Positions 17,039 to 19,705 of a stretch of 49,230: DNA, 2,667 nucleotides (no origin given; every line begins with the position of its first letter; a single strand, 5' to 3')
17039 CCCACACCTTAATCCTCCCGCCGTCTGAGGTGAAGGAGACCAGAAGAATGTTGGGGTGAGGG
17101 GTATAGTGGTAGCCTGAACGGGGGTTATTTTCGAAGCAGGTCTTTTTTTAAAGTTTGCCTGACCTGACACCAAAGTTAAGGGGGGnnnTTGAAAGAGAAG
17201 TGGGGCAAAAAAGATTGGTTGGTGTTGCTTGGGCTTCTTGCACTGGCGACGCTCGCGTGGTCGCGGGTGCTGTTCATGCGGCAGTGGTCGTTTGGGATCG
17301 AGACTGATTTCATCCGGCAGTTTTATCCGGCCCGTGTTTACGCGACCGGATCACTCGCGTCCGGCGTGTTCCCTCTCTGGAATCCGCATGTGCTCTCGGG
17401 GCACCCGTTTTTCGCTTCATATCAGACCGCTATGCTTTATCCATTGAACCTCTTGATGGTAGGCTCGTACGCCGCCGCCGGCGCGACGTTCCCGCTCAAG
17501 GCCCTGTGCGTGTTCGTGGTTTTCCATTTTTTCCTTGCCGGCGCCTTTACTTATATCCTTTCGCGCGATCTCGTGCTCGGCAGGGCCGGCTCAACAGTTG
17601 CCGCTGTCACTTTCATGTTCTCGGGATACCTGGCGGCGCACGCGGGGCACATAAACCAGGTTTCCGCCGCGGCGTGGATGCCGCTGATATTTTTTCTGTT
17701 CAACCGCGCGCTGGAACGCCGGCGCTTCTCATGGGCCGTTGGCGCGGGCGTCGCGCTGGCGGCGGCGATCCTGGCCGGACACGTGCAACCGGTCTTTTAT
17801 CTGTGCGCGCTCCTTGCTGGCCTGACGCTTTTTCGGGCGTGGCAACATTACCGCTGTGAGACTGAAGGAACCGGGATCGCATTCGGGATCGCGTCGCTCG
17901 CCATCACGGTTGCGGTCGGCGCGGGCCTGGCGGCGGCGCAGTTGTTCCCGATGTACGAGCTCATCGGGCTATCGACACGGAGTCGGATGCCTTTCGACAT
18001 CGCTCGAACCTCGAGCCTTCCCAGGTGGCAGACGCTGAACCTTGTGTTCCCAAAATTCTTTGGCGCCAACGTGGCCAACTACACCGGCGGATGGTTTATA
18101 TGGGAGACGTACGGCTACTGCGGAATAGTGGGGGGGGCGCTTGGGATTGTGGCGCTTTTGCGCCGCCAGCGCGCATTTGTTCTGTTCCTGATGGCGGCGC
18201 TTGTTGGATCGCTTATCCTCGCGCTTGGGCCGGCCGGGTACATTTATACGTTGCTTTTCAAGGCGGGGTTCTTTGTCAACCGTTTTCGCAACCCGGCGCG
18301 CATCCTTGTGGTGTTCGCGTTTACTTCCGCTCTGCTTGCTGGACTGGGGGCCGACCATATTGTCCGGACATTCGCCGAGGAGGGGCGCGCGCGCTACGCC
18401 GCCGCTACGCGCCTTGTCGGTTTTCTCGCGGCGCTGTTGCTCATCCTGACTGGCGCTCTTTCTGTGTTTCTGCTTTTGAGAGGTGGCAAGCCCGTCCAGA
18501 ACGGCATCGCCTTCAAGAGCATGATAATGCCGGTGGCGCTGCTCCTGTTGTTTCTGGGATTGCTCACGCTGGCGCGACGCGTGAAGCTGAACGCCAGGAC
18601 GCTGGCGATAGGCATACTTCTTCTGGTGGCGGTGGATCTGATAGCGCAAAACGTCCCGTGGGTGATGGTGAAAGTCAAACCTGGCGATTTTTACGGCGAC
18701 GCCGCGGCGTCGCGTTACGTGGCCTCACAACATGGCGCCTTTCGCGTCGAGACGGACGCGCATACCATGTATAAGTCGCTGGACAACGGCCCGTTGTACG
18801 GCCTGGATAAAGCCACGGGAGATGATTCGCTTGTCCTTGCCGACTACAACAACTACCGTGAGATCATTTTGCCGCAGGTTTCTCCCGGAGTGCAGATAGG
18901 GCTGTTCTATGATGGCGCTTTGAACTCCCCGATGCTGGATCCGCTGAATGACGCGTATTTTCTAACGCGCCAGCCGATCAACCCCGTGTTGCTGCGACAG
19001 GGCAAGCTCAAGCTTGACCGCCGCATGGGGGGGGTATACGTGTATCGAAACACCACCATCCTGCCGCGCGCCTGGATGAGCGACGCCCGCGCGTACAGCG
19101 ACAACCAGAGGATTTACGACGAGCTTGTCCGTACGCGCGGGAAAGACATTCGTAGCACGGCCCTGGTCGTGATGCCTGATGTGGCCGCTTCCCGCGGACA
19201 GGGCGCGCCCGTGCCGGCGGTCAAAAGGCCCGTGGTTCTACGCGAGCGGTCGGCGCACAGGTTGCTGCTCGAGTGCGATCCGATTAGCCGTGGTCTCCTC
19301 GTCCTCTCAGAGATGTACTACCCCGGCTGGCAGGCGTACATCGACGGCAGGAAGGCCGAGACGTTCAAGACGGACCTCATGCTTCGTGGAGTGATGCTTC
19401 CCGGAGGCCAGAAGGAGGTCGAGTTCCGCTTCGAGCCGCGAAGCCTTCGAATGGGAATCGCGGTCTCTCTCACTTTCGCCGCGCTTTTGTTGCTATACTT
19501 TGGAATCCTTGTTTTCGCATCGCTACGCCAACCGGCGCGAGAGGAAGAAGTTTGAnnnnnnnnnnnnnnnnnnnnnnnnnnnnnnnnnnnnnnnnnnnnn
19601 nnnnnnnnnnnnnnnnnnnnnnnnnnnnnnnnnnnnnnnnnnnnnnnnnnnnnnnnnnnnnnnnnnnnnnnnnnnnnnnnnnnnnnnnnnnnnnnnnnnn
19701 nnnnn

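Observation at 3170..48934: A ~46-kb glycan super-locus combining Wzm/Wzt export with six GT-C membrane enzymes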

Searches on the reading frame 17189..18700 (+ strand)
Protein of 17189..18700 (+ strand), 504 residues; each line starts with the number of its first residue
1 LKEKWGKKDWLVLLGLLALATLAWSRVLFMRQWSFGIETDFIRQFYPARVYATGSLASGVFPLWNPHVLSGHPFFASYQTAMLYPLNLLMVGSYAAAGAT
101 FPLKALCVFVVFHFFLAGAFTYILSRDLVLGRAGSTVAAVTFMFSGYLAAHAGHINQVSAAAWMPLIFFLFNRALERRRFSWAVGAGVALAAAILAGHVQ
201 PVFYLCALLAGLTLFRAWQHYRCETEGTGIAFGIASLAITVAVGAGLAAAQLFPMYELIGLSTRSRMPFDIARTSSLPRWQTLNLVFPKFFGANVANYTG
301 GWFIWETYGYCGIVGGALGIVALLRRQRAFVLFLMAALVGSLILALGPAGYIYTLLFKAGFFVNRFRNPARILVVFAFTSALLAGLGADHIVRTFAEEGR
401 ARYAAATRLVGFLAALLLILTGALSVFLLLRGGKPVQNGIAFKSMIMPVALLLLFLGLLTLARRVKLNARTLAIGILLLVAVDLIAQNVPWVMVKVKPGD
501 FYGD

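Call 70: search_protein_families(library=pfam, proteins=[window:17189-18700:+], max_evalue=10)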
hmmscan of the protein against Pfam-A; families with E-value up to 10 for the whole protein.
window:17189-18700:+ (504 aa): 2 families
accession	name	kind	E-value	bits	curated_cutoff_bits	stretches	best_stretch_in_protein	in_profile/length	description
PF02322.20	Cyt_bd_oxida_II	-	0.067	13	35.6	2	333-494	117-262/302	Cytochrome bd terminal oxidase subunit II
PF20176.3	DUF6541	-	0.33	9.6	29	1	107-425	192-486/646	Family of unknown function (DUF6541)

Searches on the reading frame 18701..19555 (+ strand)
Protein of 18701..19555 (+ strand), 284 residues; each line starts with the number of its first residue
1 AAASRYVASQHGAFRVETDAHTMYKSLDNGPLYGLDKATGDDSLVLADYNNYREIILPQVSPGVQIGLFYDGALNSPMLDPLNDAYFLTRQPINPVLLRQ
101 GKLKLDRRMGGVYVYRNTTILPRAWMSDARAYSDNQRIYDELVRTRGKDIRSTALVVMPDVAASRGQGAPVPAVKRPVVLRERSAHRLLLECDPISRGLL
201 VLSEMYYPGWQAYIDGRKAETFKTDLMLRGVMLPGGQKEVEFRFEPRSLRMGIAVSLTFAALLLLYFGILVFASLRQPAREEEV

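Call 70: search_protein_families(library=pfam, proteins=[window:18701-19555:+], max_evalue=10)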
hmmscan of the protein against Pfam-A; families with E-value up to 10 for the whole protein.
window:18701-19555:+ (284 aa): 1 family
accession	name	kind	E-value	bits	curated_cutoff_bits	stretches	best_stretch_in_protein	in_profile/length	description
PF09586.16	YfhO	-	3.2e-08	32.9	28.5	1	196-256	775-835/835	Bacterial membrane protein YfhO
